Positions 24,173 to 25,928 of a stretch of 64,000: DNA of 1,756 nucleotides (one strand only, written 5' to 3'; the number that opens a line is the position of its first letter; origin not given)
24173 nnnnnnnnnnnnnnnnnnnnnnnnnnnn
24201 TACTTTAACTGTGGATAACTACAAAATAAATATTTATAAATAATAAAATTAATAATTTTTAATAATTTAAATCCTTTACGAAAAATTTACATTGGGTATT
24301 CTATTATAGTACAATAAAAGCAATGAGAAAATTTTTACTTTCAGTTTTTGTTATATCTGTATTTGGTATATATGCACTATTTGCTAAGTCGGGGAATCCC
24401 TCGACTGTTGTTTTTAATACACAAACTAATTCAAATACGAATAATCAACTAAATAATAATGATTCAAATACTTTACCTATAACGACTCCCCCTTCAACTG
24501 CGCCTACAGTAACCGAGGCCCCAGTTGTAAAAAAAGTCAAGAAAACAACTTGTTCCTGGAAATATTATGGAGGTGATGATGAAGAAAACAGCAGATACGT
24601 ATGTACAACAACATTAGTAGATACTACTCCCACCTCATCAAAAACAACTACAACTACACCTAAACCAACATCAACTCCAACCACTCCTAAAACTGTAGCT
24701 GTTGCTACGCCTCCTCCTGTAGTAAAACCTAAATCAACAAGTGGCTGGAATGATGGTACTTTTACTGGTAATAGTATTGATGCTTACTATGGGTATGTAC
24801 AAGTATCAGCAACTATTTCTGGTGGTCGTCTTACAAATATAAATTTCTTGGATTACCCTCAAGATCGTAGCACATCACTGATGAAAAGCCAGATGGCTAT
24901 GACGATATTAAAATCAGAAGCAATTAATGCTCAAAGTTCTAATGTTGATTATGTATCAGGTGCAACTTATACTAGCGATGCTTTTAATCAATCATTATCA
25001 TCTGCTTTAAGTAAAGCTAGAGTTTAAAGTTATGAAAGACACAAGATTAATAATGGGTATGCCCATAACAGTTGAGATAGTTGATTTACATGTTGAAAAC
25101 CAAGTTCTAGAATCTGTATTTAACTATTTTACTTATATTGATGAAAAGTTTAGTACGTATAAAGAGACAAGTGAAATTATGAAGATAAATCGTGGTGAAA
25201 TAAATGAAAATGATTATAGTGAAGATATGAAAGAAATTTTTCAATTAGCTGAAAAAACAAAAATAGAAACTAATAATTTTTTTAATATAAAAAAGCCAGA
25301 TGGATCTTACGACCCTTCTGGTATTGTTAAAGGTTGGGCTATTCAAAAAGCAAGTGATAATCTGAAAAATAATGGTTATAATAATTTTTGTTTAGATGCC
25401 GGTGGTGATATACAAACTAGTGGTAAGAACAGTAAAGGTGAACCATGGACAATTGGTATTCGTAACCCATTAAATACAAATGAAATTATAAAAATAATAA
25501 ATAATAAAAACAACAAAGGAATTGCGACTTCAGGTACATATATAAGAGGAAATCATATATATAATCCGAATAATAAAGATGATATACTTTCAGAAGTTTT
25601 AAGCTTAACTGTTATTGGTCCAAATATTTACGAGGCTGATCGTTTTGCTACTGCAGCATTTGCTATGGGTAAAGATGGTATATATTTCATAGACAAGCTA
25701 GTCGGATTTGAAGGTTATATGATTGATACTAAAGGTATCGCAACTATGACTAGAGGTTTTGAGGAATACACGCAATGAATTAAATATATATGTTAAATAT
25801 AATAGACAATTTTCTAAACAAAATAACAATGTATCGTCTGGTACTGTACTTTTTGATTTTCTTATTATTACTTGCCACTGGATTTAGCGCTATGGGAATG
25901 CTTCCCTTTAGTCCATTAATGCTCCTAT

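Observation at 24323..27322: Minimal NQR/RNF-derived flavin electron-transfer module: FMN-binding protein, ApbE, and an NqrB-like::NqrF-like fusion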

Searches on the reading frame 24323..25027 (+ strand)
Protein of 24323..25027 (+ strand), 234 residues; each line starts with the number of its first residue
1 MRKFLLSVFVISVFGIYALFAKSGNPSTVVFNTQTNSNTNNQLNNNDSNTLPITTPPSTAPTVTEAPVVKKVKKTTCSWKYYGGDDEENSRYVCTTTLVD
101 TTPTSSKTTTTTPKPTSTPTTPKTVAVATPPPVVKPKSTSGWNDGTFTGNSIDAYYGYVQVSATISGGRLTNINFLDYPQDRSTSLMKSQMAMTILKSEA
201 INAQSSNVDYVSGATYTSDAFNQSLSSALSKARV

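Call 3: search_protein_families(library=pfam, proteins=[window:24323-25027:+], max_evalue=1)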
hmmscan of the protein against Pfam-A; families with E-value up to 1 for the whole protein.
window:24323-25027:+ (234 aa): 1 family
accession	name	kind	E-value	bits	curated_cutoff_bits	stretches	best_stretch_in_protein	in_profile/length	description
PF04205.19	FMN_bind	-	3.7e-09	37.6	22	1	155-229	2-76/77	FMN-binding domain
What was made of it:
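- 24323..25027 (+): NqrC/RnfG-like FMN_bind protein (234 aa; NCBI MDE2030978.1), the presumed flavinylated electron carrier. PF04205 at 3.7e-9 (call 3).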

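Call 4: search_protein_families(library=ncbifam, proteins=[window:24323-25027:+], max_evalue=1)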
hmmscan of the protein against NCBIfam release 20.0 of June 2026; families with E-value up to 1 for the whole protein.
window:24323-25027:+ (234 aa): 8 families
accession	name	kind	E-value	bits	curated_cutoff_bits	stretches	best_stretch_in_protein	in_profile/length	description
NF003747.0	PRK05346.1-2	equivalog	0.00027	20.3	336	1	150-225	160-235/260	Na(+)-translocating NADH-quinone reductase subunit C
NF003748.0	PRK05346.1-4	equivalog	0.0019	17.7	455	1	155-230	172-248/265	Na(+)-translocating NADH-quinone reductase subunit C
TIGR01938.1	nqrC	equivalog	0.0041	16.8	144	1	190-231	202-244/251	NADH:ubiquinone reductase (Na(+)-transporting) subunit C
NF003746.0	PRK05346.1-1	equivalog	0.01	15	337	1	168-225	183-240/264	Na(+)-translocating NADH-quinone reductase subunit C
NF003749.0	PRK05346.1-5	equivalog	0.023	14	255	1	166-225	180-238/261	Na(+)-translocating NADH-quinone reductase subunit C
TIGR04526.1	predic_Ig_block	subfamily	0.036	13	150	1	6-138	12-126/693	putative immunoglobulin-blocking virulence protein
NF003750.0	PRK05346.2-1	equivalog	0.037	13.6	352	1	186-231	172-217/225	Na(+)-translocating NADH-quinone reductase subunit C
TIGR01947.1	rnfG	subfamily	0.15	12.2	102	1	181-230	134-183/187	RnfABCDGE type electron transport complex subunit G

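Call 62: search_solved_structures(query=A4, max_evalue=1, show_alignments=2)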
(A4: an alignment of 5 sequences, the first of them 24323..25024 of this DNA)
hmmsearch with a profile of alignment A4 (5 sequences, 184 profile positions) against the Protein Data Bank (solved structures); distinct sequences matched with E-value up to 1: 4.
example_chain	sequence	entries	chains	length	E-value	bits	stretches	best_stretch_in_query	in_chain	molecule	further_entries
8p2a_A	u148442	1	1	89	4.3e-19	72.4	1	96-182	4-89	FMN-binding domain-containing protein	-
8p2b_A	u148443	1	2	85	3e-05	27.3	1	102-182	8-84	Clostridiaceae bacterium FMN4 domain 1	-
3o6u_A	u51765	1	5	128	0.00051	23.3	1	144-182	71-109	uncharacterized protein CPE2226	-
7sc7_BG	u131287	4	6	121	0.17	15.1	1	16-86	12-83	Sll1873 protein | Translation initiation factor IF-2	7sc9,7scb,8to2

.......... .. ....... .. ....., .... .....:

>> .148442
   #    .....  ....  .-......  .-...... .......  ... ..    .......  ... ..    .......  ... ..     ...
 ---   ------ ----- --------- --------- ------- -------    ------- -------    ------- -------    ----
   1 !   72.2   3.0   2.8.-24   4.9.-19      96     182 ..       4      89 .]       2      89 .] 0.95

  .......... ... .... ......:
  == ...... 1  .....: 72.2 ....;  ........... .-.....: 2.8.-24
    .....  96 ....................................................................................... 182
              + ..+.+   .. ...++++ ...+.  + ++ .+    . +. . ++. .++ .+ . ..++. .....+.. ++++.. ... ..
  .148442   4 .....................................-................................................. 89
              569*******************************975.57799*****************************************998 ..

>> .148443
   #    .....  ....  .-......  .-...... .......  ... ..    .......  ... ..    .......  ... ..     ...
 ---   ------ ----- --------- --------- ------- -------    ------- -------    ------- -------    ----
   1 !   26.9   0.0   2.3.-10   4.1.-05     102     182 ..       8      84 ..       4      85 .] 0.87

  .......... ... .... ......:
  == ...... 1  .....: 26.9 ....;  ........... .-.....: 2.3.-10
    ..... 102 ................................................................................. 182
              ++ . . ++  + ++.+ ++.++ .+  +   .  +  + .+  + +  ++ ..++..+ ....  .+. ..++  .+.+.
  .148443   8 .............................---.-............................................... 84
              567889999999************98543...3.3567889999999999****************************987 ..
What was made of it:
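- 24323..25027 (+): The best solved relative is the covalently flavinylated domain 8P2A, 4.3e-19 (call 62).
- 24947..24967 (+): Flavinylation motif D209-Y-V-S-G-A-T215 (Dxx[ST]GA[ST]); T215 is the predicted FMN attachment site. It aligns with DAVSGAT of 8P2A (call 62).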

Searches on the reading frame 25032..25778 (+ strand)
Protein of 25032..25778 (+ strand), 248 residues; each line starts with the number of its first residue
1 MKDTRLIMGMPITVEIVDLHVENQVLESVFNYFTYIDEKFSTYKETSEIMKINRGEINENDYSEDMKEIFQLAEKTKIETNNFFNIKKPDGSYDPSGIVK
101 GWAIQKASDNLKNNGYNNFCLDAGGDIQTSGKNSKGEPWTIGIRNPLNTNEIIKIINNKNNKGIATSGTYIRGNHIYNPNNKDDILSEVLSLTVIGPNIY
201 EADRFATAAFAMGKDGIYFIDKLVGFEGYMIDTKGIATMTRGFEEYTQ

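Call 3: search_protein_families(library=pfam, proteins=[window:25032-25778:+], max_evalue=1)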
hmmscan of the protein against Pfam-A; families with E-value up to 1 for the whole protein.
window:25032-25778:+ (248 aa): 2 families
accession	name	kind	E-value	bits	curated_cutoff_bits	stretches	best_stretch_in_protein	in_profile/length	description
PF02424.20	ApbE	-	6.3e-38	131.3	25.6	2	92-222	125-257/266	ApbE family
PF00967.23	Barwin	-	0.1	13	21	1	98-164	27-88/119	Barwin family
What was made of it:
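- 25032..25778 (+): ApbE FAD:protein FMN transferase (248 aa; MDE2030979.1), compact and with no signal peptide or lipobox. PF02424 at 6.3e-38 (call 3).
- On ApbE FAD:protein FMN transferase: PF02424 (call 3).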

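Call 4: search_protein_families(library=ncbifam, proteins=[window:25032-25778:+], max_evalue=1)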
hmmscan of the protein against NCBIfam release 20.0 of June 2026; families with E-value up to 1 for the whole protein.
window:25032-25778:+ (248 aa): 2 families
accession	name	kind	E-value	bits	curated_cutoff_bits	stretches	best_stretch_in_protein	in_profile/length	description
NF007774.0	PRK10461.1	equivalog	5e-19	68.4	498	2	82-235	170-331/351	FAD:protein FMN transferase ApbE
NF004060.0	PRK05576.1-3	equivalog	0.066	12.9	189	1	39-121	90-170/202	cobalt-factor II C(20)-methyltransferase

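Call 72: search_solved_structures(query=A3, max_evalue=0.001, show_alignments=1)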
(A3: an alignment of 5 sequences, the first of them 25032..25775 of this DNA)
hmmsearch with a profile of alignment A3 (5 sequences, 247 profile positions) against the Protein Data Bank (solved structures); distinct sequences matched with E-value up to 0.001: 13.
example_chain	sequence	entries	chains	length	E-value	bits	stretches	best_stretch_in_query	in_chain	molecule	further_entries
4xgw_A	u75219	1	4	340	1.5e-25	93.1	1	63-234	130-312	FAD:protein FMN transferase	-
2o18_A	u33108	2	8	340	1.1e-24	90.3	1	63-234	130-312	Thiamine biosynthesis lipoprotein apbE | FAD:protein FMN transferase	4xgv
3pnd_A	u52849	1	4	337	2.4e-23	85.8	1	83-234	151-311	Thiamine biosynthesis lipoprotein ApbE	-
6nxi_A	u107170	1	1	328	2.4e-23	85.8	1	92-230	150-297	FAD:protein FMN transferase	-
4xgx_A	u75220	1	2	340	2.5e-23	85.8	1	63-234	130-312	FAD:protein FMN transferase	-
6nxj_A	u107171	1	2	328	7.6e-22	80.9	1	92-230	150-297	FAD:protein FMN transferase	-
7esa_A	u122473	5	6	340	5e-21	78.3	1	88-243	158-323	FAD:protein FMN transferase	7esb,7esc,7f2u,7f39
5mgy_H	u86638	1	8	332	9.5e-16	61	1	63-239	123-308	FAD:protein FMN transferase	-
1vrm_A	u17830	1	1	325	3.1e-14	56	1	89-213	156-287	hypothetical protein TM1553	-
4xdt_A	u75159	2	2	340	6.2e-10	41.9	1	90-227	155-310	FAD:protein FMN transferase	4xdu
4ifu_A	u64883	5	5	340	6.4e-09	38.6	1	90-227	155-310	FAD:protein FMN transferase | Thiamine biosynthesis lipoprotein ApbE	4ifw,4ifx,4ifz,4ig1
7mgt_A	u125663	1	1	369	8.1e-09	38.3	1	91-227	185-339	FAD:protein FMN transferase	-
4xdr_A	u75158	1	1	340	8.5e-08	34.9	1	90-227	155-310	FAD:protein FMN transferase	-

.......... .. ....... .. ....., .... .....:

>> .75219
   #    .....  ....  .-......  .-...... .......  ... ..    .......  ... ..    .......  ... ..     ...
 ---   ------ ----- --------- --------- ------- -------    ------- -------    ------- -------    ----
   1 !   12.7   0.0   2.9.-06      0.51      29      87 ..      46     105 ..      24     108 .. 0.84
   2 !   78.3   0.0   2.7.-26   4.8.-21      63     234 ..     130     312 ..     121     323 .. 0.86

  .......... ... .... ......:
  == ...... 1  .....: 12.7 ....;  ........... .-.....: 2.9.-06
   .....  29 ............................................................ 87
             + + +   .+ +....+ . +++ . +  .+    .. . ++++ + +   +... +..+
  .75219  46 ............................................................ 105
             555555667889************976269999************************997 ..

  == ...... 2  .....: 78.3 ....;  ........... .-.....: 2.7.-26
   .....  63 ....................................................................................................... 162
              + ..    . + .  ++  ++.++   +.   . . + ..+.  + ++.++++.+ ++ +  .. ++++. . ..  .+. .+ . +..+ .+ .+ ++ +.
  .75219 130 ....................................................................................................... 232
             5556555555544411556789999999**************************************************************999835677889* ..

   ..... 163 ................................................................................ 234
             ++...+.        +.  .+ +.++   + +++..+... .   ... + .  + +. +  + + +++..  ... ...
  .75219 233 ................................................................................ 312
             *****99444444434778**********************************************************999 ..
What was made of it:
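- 25032..25778 (+): The profile hits solved ApbE chains at 1.5e-25 (call 72).
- On ApbE FAD:protein FMN transferase: Solved ApbEs at 1.5e-25 (call 72).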
